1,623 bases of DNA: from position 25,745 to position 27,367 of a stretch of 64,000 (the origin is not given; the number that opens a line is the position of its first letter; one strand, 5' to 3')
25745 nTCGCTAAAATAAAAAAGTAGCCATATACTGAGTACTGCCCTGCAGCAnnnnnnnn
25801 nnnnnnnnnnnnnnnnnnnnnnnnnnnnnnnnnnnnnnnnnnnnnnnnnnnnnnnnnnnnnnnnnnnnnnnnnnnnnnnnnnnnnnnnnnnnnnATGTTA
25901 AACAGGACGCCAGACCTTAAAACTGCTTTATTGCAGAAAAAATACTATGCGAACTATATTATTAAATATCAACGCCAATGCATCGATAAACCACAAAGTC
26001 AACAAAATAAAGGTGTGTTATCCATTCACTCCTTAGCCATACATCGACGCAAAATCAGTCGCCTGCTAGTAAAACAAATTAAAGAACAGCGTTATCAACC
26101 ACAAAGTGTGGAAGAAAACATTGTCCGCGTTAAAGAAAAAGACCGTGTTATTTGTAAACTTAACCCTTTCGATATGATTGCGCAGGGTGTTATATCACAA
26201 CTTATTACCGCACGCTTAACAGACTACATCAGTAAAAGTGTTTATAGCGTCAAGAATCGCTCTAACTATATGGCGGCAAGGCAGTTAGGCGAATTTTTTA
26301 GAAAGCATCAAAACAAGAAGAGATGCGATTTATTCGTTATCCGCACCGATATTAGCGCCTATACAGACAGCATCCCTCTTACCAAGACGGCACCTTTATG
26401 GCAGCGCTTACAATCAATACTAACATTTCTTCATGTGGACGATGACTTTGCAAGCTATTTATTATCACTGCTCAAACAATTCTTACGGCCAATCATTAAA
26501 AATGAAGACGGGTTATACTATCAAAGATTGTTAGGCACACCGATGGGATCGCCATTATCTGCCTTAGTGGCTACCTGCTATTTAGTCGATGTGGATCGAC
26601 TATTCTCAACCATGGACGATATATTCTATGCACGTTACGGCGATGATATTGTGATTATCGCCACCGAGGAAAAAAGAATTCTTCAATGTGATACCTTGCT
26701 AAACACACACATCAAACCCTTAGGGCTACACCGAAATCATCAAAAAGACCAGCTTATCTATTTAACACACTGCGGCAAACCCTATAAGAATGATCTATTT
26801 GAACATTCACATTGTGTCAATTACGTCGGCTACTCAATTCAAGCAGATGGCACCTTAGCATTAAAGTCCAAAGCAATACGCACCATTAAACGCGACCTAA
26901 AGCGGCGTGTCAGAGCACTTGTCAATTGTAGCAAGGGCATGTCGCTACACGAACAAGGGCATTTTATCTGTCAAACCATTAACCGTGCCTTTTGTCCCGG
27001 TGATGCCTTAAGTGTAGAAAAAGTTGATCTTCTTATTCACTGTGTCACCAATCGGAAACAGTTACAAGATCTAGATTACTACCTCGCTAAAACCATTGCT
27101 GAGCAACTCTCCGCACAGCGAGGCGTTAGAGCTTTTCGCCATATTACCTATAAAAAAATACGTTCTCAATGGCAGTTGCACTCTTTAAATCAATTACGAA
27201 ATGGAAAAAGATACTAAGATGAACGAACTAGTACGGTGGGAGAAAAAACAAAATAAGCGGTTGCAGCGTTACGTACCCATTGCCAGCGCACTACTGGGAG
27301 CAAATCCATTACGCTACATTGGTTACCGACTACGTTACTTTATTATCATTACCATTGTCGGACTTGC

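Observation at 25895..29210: Reverse transcriptase translationally coupled to a ~12-TM protein: candidate novel RT-based two-gene system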

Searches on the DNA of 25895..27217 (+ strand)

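Call 78: build_rna_model(alignment_id=A10, structure=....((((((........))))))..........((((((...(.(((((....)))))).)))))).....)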
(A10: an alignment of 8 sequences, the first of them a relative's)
Model R1 built from alignment A10 (8 sequences, 72 columns); structure: as given.
model positions 68; base pairs 18; branch points 1; effective number of sequences 2.95; information 0.827 bits per position. Calibrated on 0.2 Mb of random sequence (short: E-values are rough).
structure used (alignment columns):
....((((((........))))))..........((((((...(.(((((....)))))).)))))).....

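Call 79: search_with_rna_model(model_id=R1, sources=[window, L001, L005, L006, L007, L008, L009, L010, L011, L012, L013, L014, L015, L016, L017, L018, L019, L020, L021, L022, L023, L024, L025, L026, L027, L028, L029, L030, L031, L032, L033, L034, L035, L036, L037, L038, L039, L040, L041, L042, L043, L044, L045, L046, L047, L048, L049, L050, L051, L052, L053, L054, L055, L056, L057, L058, L059, L060, L061, L062, L063, L064, L065, L066, L067, L068, L069, L070, L071, L072, L073, L074, L075, L076, L077, L078, L079, L080, L081, L082, L083, L084, L085, L086, L087], max_evalue=1, make_alignment=true)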
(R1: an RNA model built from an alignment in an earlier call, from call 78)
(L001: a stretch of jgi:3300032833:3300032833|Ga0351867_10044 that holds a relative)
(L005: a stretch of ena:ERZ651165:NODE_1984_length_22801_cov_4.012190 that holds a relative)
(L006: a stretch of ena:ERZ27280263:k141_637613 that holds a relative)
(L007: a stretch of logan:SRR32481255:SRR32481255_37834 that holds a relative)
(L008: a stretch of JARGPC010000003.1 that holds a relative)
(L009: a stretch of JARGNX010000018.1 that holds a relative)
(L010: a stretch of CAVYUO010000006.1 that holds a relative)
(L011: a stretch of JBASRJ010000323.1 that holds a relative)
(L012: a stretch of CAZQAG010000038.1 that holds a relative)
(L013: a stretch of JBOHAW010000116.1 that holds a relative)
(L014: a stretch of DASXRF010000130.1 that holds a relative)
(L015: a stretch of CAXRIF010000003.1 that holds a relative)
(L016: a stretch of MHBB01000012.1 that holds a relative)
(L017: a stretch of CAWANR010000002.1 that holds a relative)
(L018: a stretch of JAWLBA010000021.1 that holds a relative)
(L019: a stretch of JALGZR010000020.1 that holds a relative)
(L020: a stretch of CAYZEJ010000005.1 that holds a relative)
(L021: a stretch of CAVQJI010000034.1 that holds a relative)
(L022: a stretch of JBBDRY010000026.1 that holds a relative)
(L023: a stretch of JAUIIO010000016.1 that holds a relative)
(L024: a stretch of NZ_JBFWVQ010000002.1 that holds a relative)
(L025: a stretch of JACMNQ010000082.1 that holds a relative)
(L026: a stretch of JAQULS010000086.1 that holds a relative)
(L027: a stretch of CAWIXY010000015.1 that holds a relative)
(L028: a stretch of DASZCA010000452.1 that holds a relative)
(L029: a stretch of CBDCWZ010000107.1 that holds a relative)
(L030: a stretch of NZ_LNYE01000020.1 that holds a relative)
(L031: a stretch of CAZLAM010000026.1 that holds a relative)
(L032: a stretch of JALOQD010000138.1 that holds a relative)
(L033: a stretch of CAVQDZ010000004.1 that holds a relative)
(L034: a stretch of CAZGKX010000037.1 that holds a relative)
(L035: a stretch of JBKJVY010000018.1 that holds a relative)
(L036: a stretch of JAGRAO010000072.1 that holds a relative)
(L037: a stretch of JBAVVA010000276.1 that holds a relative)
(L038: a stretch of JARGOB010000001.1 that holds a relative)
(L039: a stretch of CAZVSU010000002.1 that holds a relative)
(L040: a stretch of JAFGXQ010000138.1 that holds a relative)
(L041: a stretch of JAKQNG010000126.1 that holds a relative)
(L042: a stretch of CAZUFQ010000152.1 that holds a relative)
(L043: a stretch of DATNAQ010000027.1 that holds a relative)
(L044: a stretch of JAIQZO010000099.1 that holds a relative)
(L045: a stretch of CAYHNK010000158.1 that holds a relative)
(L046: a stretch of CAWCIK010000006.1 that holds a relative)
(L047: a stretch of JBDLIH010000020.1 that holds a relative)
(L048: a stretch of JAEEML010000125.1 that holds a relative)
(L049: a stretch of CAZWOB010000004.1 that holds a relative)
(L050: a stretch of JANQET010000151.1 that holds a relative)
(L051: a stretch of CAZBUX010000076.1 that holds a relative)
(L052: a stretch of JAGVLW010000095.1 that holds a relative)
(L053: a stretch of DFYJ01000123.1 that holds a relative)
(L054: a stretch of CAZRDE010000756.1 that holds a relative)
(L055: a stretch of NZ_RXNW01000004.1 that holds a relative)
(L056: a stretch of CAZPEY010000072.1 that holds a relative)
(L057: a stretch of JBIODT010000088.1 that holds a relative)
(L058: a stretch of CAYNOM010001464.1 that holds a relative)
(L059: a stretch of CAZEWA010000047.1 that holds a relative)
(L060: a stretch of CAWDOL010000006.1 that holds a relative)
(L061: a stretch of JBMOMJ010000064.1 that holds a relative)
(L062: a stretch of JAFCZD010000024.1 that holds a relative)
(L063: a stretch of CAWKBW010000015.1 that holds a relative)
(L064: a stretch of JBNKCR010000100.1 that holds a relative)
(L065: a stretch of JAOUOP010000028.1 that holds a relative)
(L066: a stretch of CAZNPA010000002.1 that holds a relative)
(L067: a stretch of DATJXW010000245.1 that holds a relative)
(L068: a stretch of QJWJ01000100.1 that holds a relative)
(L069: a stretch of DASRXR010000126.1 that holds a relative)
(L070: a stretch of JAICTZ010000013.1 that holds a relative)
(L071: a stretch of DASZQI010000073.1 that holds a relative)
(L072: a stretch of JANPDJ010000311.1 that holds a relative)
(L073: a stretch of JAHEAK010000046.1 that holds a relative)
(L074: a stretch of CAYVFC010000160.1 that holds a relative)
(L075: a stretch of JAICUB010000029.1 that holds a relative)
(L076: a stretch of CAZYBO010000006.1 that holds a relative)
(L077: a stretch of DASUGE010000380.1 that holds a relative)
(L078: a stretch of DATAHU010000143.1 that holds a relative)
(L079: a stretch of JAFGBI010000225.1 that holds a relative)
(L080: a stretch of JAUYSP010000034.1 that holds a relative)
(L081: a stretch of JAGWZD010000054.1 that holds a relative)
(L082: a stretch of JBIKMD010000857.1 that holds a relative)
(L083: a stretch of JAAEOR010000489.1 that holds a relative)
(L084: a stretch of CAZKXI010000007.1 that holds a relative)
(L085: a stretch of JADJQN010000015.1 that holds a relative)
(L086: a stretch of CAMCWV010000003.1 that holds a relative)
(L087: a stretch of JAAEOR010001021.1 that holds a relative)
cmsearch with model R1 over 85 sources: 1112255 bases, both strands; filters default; matches with E-value up to 1: 33.
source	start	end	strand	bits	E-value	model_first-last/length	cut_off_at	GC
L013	205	271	+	89.1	5.7e-16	1-68/68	no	0.66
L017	5483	5550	+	85.7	3e-15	1-68/68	no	0.65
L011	6812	6879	+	84.6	5.2e-15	1-68/68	no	0.57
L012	6852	6919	+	84.4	5.7e-15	1-68/68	no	0.65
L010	6702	6768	+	78.1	1.2e-13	1-68/68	no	0.69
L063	6377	6443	+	73.1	1.4e-12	1-68/68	no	0.66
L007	4956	5023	+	73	1.5e-12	1-68/68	no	0.62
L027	6844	6914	+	70.6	4.9e-12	1-68/68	no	0.73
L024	6795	6865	+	56.6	4.7e-09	1-68/68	no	0.82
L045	1706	1773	+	38.2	3.8e-05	1-68/68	no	0.63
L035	895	959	-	34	0.00029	1-68/68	no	0.46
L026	6809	6875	+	31.1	0.0012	1-68/68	no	0.72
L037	6789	6853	+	26.6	0.011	1-68/68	no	0.69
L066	10543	10603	+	26.6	0.011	1-68/68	no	0.66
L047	6364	6432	+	25.9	0.015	1-68/68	no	0.51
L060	6623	6687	+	23.9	0.04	1-68/68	no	0.72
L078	6760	6826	+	23.6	0.047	1-68/68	no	0.58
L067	6768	6831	+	23.6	0.047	1-68/68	no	0.69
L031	6784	6844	+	22.8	0.069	5-63/68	no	0.72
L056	6734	6795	+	22.7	0.074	1-68/68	no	0.66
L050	6676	6740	+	22.6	0.076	1-68/68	no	0.68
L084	6617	6683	+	22.4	0.082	1-68/68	no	0.79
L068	3187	3252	+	22.4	0.085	1-68/68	no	0.62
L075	6771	6834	+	22.1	0.098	1-68/68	no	0.69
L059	4856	4917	+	21.5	0.13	1-68/68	no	0.65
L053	4032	4098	+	21.3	0.15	1-68/68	no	0.78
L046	10498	10562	+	20.7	0.19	1-68/68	no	0.62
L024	6824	6888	-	19.2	0.41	1-68/68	no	0.75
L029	6797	6820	+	19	0.44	36-59/68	no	0.58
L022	8494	8556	+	18.4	0.59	1-68/68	no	0.65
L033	10652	10716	+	17.8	0.78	1-68/68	no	0.6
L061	221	275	-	17.8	0.8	1-68/68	no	0.6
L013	230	290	-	17.4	0.95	1-68/68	no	0.61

Alignment A11: 33 matches aligned to the model, 104 columns, each read 5' to 3' on its own strand. Consensus structure (alignment columns), stored with it:
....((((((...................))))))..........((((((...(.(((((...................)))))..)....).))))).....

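Call 80: search_with_rna_model(model_id=R1, sources=[L005, L007, L010, L011, L012, L013, L017, L022, L024, L026, L027, L029, L031, L032, L033, L035, L037, L045, L046, L047, L050, L053, L056, L059, L060, L061, L062, L064, L065, L066, L067, L068, L071, L076, L077, L078, L084], max_evalue=0.1, make_alignment=true, filters=default)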
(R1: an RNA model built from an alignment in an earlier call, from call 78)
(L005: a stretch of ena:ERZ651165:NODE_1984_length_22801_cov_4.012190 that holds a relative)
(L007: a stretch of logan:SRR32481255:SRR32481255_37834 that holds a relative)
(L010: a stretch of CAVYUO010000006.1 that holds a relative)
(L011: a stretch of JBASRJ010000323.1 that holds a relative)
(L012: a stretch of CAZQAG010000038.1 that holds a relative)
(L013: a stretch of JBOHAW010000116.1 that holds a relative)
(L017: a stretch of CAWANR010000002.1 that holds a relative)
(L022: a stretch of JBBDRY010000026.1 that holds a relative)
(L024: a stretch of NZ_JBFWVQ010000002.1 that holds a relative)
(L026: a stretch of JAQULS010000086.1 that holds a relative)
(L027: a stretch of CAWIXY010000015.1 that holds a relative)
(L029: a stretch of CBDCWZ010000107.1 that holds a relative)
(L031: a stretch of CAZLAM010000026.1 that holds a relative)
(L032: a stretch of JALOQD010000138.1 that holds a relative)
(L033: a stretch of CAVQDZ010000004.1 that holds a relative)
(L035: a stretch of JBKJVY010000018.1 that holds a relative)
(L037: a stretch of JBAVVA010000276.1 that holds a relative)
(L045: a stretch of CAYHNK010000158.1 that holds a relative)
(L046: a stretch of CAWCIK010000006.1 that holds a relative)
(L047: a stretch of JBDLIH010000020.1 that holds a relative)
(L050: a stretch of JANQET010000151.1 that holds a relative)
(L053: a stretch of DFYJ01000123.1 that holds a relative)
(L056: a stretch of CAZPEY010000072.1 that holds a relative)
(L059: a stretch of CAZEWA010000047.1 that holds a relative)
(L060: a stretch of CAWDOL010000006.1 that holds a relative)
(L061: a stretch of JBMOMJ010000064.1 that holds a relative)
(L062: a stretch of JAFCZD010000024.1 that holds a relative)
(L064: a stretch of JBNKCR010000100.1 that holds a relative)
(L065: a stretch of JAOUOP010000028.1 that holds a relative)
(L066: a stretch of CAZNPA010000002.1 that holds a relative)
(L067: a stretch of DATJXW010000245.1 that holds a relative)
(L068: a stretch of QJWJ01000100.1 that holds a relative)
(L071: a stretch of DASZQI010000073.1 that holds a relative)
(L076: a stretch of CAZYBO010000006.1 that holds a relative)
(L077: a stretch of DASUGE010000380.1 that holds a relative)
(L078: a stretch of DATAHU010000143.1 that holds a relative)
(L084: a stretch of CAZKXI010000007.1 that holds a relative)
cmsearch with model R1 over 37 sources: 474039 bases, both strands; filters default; matches with E-value up to 0.1: 25.
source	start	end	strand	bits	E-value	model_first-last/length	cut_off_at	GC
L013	205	271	+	89.1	2.4e-16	1-68/68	no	0.66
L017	5483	5550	+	85.7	1.3e-15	1-68/68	no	0.65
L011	6812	6879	+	84.6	2.2e-15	1-68/68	no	0.57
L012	6852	6919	+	84.4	2.4e-15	1-68/68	no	0.65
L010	6702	6768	+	78.1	5.3e-14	1-68/68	no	0.69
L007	4956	5023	+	73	6.4e-13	1-68/68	no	0.62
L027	6844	6914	+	70.6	2.1e-12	1-68/68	no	0.73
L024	6795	6865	+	56.6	2e-09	1-68/68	no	0.82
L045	1706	1773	+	38.2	1.6e-05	1-68/68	no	0.63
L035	895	959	-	34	0.00012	1-68/68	no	0.46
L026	6809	6875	+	31.1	0.0005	1-68/68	no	0.72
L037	6789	6853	+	26.6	0.0046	1-68/68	no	0.69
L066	10543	10603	+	26.6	0.0047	1-68/68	no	0.66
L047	6364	6432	+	25.9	0.0063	1-68/68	no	0.51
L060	6623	6687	+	23.9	0.017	1-68/68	no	0.72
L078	6760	6826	+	23.6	0.02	1-68/68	no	0.58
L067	6768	6831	+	23.6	0.02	1-68/68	no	0.69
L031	6784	6844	+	22.8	0.029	5-63/68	no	0.72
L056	6734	6795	+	22.7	0.032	1-68/68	no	0.66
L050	6676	6740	+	22.6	0.032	1-68/68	no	0.68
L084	6617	6683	+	22.4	0.035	1-68/68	no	0.79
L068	3187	3252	+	22.4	0.036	1-68/68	no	0.62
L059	4856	4917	+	21.5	0.057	1-68/68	no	0.65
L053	4032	4098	+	21.3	0.062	1-68/68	no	0.78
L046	10498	10562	+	20.7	0.082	1-68/68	no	0.62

Alignment A12: 25 matches aligned to the model, 87 columns, each read 5' to 3' on its own strand. Consensus structure (alignment columns), stored with it:
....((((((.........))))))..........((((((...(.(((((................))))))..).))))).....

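Call 82: build_rna_model(alignment_id=A12)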
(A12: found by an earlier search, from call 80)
Model R2 built from alignment A12 (25 sequences, 87 columns); structure: stored with the alignment.
model positions 68; base pairs 18; branch points 1; effective number of sequences 17.64; information 0.826 bits per position. Calibrated on 0.2 Mb of random sequence (short: E-values are rough).
structure used (alignment columns):
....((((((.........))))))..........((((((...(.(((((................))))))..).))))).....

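Call 84: search_with_rna_model(model_id=R2, sources=[L001, L005, L008, L016, L030, L034, L057], filters=off, max_evalue=5, show_alignments=4)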
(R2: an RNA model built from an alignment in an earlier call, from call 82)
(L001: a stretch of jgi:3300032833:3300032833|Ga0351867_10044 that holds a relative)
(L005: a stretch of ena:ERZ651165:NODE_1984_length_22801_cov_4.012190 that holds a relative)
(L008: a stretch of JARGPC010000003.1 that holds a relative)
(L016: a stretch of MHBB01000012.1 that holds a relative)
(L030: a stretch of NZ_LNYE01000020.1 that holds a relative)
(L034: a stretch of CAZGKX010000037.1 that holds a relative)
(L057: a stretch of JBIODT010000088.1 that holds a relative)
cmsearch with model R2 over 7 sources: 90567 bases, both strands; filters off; matches with E-value up to 5: 4.
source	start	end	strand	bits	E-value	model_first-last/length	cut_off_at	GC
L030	13188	13247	-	14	0.89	1-68/68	no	0.52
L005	5701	5791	+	13.8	0.96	1-68/68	no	0.46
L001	8556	8624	+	10.9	3.7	1-68/68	no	0.51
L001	1528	1578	+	10.5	4.3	1-68/68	no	0.57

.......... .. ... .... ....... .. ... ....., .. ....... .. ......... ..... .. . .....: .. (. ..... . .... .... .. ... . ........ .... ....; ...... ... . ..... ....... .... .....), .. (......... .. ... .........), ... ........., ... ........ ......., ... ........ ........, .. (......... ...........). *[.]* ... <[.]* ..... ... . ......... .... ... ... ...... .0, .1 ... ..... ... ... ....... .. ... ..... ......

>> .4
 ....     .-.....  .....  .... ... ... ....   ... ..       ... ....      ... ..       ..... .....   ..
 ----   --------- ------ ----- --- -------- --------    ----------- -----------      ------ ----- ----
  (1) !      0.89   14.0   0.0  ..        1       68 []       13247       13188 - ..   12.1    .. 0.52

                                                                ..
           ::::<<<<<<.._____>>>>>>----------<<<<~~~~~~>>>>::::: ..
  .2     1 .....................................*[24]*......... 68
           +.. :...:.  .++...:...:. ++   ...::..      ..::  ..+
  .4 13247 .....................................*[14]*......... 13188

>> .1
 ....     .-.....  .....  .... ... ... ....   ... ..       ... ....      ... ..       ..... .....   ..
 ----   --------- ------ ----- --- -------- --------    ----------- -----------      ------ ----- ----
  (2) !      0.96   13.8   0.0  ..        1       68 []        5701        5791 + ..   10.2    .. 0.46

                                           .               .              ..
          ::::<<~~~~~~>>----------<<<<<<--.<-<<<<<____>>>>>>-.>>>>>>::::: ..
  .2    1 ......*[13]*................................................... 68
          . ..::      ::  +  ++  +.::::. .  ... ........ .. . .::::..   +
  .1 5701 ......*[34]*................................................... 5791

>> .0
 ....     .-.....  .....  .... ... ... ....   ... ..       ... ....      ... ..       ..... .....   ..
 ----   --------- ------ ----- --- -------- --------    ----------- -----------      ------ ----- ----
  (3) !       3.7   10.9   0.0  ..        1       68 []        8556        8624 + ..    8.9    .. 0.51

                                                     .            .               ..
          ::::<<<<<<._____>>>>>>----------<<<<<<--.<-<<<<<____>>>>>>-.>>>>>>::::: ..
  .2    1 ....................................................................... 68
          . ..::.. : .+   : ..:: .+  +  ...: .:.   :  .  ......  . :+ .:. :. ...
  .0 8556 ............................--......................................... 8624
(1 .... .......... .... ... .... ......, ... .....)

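Call 88: search_rna_families(sources=[L011, L012, L013, L026, L029, L059, L078, L037, L007], threshold=gathering)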
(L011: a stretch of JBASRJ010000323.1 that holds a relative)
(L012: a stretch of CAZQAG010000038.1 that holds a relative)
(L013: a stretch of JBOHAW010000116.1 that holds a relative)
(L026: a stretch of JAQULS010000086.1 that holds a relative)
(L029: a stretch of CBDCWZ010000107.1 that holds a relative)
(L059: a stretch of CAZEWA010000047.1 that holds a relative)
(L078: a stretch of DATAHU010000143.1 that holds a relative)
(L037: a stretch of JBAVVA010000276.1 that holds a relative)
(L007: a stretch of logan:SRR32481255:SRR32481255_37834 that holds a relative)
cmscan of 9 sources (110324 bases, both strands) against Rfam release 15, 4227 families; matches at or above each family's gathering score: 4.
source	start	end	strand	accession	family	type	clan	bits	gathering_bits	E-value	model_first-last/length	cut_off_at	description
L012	12291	12364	+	RF00005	tRNA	Gene; tRNA;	CL00001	74.9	29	2.4e-14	1-71/71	no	tRNA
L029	13657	13728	-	RF00005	tRNA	Gene; tRNA;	CL00001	65.7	29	8.2e-12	1-71/71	no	tRNA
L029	13808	13878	-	RF00005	tRNA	Gene; tRNA;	CL00001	56.6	29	2.6e-09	1-71/71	no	tRNA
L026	1453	1539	+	RF00005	tRNA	Gene; tRNA;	CL00001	52.8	29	3e-08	1-71/71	no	tRNA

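Call 98: search_rna_families(source=L012, start=6780, end=7040, threshold=evalue, max_evalue=10)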
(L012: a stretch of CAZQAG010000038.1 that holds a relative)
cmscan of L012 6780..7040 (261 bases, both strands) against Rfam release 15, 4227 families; matches with E-value up to 10: 1.
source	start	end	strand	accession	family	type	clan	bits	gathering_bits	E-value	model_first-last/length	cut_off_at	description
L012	6899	6927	+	RF01107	SBRMV1_UPD-PKf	Cis-reg;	-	13.4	39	8.3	1-27/27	no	Pseudoknot of upstream pseudoknot domain (UPD) of the 3'UTR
